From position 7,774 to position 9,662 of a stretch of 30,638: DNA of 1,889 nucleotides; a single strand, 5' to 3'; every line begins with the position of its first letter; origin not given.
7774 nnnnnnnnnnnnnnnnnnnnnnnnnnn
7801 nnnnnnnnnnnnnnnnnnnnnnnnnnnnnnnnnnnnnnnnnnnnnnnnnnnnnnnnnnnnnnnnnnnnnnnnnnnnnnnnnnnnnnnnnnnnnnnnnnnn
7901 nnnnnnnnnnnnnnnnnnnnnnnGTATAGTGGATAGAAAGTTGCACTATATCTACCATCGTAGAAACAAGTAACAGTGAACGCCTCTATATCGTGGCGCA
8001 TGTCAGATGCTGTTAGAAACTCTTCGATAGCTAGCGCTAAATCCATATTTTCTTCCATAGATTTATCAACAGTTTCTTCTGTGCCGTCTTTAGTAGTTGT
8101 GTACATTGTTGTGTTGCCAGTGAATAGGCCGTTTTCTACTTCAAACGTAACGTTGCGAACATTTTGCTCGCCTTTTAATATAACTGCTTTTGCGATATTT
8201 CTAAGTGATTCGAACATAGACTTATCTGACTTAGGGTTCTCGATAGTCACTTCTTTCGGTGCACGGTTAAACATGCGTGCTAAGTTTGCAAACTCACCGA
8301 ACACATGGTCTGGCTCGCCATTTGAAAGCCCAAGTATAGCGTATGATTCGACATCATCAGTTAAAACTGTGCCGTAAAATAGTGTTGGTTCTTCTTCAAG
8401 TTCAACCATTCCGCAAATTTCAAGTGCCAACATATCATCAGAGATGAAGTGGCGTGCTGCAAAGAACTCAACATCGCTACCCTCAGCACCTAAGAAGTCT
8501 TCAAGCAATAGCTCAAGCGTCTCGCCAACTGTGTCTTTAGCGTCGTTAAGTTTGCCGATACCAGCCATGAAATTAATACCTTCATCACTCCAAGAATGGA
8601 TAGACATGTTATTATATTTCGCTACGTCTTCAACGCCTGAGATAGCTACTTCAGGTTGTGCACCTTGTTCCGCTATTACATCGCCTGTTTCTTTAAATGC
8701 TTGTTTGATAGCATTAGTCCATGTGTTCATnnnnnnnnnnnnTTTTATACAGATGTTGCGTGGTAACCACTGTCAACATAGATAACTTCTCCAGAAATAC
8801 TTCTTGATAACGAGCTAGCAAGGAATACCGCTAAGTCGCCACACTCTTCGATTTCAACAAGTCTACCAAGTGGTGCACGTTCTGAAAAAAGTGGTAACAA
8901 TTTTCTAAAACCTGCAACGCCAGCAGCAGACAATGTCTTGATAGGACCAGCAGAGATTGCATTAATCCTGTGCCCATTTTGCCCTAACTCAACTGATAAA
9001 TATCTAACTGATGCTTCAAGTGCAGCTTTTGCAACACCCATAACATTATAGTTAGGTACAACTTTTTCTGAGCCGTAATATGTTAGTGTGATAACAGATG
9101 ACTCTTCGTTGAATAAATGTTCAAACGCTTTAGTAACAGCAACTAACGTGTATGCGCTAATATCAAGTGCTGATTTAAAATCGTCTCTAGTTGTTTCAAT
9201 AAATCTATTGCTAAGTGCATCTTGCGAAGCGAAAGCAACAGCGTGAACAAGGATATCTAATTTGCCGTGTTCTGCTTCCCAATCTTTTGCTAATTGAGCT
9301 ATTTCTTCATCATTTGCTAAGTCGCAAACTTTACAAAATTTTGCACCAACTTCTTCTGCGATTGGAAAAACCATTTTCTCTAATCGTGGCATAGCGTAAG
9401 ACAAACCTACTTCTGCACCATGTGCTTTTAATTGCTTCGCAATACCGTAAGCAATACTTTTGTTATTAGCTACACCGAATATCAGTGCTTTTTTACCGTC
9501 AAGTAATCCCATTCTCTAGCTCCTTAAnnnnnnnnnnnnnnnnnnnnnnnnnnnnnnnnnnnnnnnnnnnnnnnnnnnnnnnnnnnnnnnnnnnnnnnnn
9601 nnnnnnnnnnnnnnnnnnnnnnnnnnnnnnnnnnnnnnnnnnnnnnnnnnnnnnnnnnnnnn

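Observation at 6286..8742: An 818-aa acidic multidomain protein of unknown function sits at the 3' end of the yebC-ruvCAB-radA-fabI operon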

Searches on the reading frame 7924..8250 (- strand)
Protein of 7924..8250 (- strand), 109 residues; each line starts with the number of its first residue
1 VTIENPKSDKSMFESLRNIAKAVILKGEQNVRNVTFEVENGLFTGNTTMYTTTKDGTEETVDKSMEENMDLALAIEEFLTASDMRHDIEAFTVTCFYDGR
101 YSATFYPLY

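Call 75: find_related_loci(query=A5, collection=metagenome_contigs, flank=7000)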
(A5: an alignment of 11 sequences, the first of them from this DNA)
Query A5 (109 aa) in metagenome_contigs; peptide patterns used: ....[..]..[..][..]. (x = any residue, [..] = any of these).
19 stretches matched a pattern; 3 encode a relative of the query (tblastn E <= 1e-3); 3 distinct loci.
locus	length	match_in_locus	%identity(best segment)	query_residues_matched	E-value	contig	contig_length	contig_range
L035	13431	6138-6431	37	15-108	1e-10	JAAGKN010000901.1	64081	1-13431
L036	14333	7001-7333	29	2-108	5e-8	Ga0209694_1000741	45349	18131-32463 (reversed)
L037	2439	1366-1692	30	3-107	4e-6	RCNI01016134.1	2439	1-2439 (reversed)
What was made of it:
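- Tried and rejected: The metagenome scan added only three Mucispirillum-type loci (call 75).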

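Call 93: search_protein_families(library=pfam, proteins=[L035:4084-4848:+, L036:5236-6009:+, L035:931-3984:+, L035:7430-7870:+, L036:8346-8786:+, L035:5598-7235:+, L036:6500-8140:+], max_evalue=0.00001)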
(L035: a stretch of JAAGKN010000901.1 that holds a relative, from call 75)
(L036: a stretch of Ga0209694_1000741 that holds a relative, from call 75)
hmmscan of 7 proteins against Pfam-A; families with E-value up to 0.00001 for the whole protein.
L035:4084-4848:+ (254 aa): 3 families
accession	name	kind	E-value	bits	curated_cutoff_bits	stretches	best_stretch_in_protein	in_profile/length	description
PF13561.12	adh_short_C2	-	2.3e-83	279.8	27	1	13-250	1-236/236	Enoyl-(Acyl carrier protein) reductase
PF00106.31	adh_short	-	8.4e-19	68.3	26.6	1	9-194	3-186/195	short chain dehydrogenase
PF23441.1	SDR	-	4e-07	30.1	27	1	62-249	68-255/258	SDR-like rossmann domain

L036:5236-6009:+ (257 aa): 3 families
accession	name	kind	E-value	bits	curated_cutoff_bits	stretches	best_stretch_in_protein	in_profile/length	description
PF13561.12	adh_short_C2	-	5e-84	282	27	1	16-253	1-236/236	Enoyl-(Acyl carrier protein) reductase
PF00106.31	adh_short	-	1e-19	71.2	26.6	1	12-197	3-186/195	short chain dehydrogenase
PF23441.1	SDR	-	2.9e-08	33.9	27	1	14-252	12-255/258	SDR-like rossmann domain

L035:931-3984:+ (1017 aa): 6 families
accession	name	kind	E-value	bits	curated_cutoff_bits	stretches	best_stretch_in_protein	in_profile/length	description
PF22679.2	T1R_D3-like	-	2.8e-61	207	27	1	564-726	2-158/158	Type I restriction enzyme subunit R domain 3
PF18766.7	SWI2_SNF2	-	4.7e-56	190.4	26.7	1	296-518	1-203/221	SWI2/SNF2 ATPase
PF12008.13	EcoR124_C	-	2e-53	182.1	23.1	1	748-1013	2-260/260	Type I restriction and modification enzyme - subunit R C terminal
PF04313.20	HSDR_N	-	5e-42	144.4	25.1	1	42-231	1-197/198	Type I restriction enzyme R protein N terminus (HSDR_N)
PF04851.21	ResIII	-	6.6e-40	137.1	22.5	1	292-459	3-163/164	Type III restriction enzyme, res subunit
PF00270.35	DEAD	-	3.1e-11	43.8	26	1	326-459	19-161/167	DEAD/DEAH box helicase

L035:7430-7870:+ (146 aa): 1 family
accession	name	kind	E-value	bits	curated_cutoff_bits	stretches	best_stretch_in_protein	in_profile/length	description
PF00825.24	Ribonuclease_P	-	2.2e-23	82.8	22.3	1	31-134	1-106/109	Ribonuclease P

L036:8346-8786:+ (146 aa): 1 family
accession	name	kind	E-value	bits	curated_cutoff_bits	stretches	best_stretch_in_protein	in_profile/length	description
PF00825.24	Ribonuclease_P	-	3.5e-25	88.6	22.3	1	31-135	1-107/109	Ribonuclease P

L035:5598-7235:+ (545 aa): 0 families

L036:6500-8140:+ (546 aa): 0 families

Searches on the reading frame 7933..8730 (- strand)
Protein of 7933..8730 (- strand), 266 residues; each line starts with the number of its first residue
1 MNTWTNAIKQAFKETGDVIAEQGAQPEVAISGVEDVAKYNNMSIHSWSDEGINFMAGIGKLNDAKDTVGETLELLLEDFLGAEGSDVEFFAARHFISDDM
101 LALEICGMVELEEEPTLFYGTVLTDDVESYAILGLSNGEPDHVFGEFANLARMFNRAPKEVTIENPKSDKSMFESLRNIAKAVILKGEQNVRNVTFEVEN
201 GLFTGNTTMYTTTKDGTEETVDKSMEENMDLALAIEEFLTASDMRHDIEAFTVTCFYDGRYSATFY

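Call 18: find_homologous_proteins(query=window:7933-8730:-, max_evalue=0.01)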
Query window:7933-8730:-: 1302 candidates shared short words with the query, none scored E <= 0.01.

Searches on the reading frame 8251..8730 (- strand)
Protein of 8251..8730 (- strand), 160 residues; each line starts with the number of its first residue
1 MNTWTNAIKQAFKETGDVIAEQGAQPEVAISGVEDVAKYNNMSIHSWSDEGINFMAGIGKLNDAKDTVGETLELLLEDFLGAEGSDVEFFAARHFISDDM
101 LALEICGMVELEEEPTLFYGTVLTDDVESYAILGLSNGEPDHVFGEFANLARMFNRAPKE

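Call 68: search_solved_structures(query=A7, max_evalue=10)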
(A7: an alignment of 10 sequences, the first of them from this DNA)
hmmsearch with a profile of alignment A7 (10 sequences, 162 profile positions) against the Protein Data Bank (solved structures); distinct sequences matched with E-value up to 10: 5.
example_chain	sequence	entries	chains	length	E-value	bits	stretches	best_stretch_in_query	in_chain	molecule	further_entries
4ams_A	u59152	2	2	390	0.13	15.2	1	5-101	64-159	MG662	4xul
2yny_A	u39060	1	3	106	0.45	13.3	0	56-88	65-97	GENERAL CONTROL PROTEIN GCN4, PUTATIVE INNER MEMBRANE PROTEIN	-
5y3x_A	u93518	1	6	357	0.51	13.2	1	20-94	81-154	Beta-xylanase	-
1uwd_A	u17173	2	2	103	0.63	12.9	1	66-148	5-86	HYPOTHETICAL PROTEIN TM0487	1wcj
8ec3_A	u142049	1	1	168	1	12.2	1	12-91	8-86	Fibronectin-binding protein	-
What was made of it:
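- On Mog1/PsbP-like fold, including Eag/DUF1795 chaperones: The profile of D1 finds nothing in PDB sequences (call 68).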

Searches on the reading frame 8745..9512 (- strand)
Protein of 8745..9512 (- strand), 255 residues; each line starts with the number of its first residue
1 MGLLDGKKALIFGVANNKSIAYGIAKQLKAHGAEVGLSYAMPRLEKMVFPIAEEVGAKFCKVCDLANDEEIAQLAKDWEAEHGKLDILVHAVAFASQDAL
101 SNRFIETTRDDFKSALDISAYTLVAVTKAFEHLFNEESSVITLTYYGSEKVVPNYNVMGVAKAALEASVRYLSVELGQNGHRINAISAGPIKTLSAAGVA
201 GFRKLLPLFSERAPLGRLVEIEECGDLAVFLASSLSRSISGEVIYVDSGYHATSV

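Call 10: search_protein_families(library=pfam, proteins=[window:8745-9512:-], max_evalue=0.00001)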
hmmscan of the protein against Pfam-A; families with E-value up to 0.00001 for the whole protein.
window:8745-9512:- (255 aa): 2 families
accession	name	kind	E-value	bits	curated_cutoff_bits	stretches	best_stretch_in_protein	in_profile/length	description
PF13561.12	adh_short_C2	-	3.6e-81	272.7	27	1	13-251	1-236/236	Enoyl-(Acyl carrier protein) reductase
PF00106.31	adh_short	-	3.3e-16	59.8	26.6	1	9-194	3-185/195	short chain dehydrogenase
